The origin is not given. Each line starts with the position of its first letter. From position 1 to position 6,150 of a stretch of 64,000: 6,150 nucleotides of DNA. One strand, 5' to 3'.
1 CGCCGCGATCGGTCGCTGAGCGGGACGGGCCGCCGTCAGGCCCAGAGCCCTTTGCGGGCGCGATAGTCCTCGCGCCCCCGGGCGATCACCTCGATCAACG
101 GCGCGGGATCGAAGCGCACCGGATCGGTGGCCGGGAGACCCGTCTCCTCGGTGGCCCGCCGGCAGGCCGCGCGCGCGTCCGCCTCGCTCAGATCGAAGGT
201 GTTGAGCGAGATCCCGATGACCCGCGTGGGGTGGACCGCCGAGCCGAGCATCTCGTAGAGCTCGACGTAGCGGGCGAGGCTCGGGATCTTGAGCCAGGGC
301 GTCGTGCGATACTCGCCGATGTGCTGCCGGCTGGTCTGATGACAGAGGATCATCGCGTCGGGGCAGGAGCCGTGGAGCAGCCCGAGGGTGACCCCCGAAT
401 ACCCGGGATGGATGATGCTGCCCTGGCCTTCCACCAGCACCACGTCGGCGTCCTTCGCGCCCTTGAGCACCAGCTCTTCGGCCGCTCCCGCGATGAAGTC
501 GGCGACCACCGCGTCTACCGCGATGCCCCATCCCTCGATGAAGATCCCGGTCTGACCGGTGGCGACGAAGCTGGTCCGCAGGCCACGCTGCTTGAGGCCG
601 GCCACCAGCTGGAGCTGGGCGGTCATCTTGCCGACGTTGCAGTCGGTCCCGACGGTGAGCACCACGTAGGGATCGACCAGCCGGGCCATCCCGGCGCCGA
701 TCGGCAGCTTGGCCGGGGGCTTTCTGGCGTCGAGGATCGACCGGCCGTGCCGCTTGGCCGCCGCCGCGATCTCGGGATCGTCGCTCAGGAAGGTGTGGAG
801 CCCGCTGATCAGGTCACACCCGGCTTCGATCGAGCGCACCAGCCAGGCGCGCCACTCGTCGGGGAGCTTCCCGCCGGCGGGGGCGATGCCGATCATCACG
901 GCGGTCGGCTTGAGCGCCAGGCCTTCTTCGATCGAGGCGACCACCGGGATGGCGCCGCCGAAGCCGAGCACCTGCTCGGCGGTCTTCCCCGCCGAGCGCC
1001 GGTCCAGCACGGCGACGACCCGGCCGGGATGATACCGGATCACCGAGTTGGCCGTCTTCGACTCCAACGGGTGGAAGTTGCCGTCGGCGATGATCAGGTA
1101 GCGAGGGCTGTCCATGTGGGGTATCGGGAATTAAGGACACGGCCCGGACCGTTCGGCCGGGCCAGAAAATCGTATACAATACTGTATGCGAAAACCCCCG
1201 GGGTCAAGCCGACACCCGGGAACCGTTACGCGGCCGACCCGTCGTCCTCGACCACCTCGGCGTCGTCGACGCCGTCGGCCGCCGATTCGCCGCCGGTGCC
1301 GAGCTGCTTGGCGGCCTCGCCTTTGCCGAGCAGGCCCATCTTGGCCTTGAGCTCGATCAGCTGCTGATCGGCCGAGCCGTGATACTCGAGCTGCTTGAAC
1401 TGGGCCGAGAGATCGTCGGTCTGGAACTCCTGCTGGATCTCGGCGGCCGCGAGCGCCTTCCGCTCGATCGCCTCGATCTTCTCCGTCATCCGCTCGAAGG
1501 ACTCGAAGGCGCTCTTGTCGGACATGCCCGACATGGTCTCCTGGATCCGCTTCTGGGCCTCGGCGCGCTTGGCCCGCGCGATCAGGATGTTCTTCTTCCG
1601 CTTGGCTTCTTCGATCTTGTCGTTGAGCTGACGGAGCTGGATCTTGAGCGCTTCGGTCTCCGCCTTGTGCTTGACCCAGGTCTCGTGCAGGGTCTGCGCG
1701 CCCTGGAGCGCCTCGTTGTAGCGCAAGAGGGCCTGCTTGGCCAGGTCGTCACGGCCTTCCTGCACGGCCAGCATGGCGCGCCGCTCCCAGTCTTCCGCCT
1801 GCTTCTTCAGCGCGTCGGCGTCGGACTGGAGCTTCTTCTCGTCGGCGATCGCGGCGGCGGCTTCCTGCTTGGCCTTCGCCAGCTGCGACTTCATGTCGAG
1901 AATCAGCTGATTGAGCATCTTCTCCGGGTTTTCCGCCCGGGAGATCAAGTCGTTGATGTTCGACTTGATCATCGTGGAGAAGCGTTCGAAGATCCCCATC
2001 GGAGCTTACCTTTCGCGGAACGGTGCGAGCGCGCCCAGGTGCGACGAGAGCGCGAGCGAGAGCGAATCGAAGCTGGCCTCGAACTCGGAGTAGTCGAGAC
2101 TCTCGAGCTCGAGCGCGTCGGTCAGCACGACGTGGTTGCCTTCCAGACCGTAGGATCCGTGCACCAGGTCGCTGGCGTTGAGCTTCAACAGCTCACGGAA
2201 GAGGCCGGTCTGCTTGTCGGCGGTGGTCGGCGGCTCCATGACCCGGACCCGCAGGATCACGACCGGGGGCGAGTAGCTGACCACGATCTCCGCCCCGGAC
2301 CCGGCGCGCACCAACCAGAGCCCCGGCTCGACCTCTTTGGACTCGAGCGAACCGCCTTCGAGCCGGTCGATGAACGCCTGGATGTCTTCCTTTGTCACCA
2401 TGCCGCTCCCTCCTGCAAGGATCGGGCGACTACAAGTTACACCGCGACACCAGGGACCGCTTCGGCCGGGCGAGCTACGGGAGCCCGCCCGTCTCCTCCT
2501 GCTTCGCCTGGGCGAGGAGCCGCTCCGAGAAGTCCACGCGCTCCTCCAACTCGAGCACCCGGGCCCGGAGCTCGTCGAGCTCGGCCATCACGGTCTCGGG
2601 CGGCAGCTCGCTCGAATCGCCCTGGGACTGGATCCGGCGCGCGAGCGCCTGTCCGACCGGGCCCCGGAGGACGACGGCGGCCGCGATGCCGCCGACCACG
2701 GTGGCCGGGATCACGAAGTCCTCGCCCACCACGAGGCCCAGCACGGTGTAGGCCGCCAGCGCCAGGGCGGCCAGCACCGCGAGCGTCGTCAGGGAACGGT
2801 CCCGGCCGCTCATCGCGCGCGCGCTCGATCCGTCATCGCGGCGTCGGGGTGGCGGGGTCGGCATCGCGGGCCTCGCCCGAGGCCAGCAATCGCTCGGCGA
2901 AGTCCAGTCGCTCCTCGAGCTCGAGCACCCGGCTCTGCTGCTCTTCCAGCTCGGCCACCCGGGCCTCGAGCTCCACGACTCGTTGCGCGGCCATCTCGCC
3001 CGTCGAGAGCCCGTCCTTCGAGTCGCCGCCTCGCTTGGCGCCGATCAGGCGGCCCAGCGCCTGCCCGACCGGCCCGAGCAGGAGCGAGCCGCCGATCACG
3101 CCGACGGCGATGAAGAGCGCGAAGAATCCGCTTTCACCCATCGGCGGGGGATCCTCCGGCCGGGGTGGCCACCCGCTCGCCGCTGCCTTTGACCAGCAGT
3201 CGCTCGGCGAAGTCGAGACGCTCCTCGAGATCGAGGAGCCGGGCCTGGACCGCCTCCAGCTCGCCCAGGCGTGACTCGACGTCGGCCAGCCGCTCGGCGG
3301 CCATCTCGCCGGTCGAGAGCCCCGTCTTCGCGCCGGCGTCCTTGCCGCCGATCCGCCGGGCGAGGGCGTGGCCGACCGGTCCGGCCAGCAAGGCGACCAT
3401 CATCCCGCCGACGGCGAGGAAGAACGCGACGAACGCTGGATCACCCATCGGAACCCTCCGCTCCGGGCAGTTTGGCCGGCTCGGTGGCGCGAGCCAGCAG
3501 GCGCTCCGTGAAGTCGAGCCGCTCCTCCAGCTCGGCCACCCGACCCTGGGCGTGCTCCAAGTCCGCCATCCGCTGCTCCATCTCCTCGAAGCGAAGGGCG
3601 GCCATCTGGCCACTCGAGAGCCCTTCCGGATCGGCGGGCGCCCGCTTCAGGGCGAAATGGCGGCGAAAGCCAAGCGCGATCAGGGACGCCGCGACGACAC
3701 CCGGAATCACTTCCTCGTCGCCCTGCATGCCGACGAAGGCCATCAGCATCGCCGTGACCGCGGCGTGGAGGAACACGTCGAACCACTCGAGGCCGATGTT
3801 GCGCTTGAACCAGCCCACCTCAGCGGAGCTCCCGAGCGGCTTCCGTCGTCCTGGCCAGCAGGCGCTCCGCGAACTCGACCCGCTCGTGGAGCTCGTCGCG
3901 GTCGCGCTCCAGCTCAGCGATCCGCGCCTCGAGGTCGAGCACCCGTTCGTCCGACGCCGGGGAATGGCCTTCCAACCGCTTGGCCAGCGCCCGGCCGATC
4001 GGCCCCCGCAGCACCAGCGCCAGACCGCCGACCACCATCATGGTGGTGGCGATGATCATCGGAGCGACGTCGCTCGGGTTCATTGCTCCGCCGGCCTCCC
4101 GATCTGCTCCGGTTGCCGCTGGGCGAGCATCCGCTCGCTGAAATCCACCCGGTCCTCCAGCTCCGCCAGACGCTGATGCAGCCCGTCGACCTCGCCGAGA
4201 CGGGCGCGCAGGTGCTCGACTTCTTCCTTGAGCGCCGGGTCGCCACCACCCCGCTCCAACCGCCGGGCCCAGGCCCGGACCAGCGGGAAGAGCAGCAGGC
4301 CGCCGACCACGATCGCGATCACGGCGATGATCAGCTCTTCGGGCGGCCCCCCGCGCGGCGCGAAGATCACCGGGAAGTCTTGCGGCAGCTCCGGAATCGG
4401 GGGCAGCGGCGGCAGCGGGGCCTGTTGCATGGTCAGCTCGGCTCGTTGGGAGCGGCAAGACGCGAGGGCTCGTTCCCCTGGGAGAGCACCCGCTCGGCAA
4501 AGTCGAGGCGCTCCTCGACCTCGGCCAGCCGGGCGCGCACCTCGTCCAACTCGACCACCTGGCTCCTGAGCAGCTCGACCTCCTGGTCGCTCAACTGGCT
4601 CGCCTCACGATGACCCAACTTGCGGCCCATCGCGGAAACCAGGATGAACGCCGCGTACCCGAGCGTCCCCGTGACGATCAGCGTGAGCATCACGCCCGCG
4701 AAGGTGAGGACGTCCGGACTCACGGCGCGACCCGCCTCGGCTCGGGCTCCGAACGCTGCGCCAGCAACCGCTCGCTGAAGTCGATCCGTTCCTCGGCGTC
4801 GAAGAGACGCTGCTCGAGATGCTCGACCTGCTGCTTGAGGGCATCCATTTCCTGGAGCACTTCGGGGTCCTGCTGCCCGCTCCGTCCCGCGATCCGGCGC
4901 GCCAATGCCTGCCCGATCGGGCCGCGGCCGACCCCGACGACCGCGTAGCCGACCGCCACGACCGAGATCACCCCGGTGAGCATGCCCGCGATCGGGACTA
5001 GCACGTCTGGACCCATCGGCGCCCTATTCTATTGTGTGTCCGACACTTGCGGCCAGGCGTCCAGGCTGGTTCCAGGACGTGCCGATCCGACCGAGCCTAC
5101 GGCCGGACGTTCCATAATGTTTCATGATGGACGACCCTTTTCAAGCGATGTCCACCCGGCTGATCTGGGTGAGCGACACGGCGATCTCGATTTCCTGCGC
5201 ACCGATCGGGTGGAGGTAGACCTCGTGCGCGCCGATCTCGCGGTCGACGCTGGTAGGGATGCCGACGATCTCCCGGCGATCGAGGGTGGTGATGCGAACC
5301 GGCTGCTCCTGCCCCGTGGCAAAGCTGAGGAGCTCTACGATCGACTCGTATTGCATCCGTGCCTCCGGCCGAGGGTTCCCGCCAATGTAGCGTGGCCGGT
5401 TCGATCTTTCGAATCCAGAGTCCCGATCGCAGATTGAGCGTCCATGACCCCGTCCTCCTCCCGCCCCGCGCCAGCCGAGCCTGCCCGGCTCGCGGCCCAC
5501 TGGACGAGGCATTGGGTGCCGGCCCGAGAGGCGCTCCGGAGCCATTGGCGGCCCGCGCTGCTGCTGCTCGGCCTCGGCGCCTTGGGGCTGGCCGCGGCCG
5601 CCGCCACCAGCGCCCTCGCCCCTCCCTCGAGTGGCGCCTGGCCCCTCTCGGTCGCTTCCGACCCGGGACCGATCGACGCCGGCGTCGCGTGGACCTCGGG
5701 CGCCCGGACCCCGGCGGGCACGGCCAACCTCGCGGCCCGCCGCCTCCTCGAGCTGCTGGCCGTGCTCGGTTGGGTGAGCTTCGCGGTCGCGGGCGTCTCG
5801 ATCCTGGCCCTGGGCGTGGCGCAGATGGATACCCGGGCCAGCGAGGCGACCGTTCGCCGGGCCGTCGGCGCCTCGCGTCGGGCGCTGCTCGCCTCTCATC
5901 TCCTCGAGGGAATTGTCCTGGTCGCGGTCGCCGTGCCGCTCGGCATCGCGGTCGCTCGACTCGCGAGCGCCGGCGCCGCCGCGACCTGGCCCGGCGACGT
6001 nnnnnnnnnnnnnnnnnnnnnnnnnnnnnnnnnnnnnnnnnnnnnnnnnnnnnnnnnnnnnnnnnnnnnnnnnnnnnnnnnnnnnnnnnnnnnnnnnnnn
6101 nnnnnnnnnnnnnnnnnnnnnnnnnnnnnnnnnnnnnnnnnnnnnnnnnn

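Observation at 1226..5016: Eight tandem, translationally chained PspB-like membrane/coiled-coil paralogs feeding into ybjN-like and pspA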

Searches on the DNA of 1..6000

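Call 55: search_rna_families(source=window, start=1, end=6000, threshold=evalue, max_evalue=1)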
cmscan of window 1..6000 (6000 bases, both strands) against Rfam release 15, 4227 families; matches with E-value up to 1: 0.
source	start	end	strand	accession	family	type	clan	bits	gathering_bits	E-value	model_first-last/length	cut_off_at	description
